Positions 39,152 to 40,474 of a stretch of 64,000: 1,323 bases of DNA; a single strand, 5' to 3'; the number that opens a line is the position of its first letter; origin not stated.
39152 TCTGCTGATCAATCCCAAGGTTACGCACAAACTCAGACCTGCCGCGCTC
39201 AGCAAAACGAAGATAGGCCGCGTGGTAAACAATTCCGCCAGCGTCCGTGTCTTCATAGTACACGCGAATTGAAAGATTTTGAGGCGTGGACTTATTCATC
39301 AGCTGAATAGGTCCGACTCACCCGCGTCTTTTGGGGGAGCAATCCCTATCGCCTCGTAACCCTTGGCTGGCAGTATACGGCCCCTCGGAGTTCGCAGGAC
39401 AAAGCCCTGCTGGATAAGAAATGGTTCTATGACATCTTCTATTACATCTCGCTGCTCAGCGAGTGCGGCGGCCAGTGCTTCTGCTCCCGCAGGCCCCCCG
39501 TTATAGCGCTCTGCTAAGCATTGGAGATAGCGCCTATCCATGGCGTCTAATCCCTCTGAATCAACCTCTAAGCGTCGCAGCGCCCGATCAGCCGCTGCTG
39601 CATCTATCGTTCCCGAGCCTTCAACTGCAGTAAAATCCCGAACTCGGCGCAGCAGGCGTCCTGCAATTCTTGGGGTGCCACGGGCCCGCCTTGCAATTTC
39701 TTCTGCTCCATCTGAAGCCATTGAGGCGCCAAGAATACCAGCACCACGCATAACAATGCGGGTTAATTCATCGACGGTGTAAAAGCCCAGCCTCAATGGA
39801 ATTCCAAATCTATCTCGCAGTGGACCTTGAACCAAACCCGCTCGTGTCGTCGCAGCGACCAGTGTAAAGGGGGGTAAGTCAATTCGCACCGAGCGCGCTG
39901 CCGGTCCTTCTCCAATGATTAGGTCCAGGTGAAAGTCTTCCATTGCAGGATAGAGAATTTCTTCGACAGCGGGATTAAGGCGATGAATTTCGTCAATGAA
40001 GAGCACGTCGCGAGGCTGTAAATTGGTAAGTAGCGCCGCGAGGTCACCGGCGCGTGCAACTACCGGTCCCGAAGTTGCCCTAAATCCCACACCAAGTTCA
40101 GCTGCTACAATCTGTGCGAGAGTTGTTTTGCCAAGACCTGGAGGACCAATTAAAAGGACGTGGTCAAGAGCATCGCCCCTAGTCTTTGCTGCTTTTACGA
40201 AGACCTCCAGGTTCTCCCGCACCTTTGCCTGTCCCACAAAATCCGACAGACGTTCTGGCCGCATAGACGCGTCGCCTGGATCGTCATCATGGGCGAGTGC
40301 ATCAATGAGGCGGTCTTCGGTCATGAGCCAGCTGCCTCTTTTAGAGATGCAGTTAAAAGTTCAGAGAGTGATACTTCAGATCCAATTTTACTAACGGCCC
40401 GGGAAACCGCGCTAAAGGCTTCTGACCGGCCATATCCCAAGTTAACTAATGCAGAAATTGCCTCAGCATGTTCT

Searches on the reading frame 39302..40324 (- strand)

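Call 58: search_protein_families(library=pfam, proteins=[window:39302-40324:-], max_evalue=0.00001)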
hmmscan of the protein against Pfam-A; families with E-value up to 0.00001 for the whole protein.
window:39302-40324:- (341 aa): 6 families
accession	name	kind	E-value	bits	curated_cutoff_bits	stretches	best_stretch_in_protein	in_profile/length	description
PF05496.18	RuvB_N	-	1.2e-78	262.8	27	1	21-179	1-159/159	Holliday junction DNA helicase RuvB P-loop domain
PF17864.7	AAA_lid_4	-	1.8e-29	101.7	27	1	182-255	1-74/74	RuvB AAA lid domain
PF05491.19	RuvB_C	-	1.4e-23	83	24.7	1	257-326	2-71/72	RuvB C-terminal winged helix domain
PF00004.35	AAA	-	1.6e-19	71.1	21.2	1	56-177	1-127/131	ATPase family associated with various cellular activities (AAA)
PF07728.20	AAA_5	-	5.9e-10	39.7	22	0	55-77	1-23/139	AAA domain (dynein-related subfamily)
PF06068.19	TIP49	-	2.6e-06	27.3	23.8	0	27-82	24-81/347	TIP49 P-loop domain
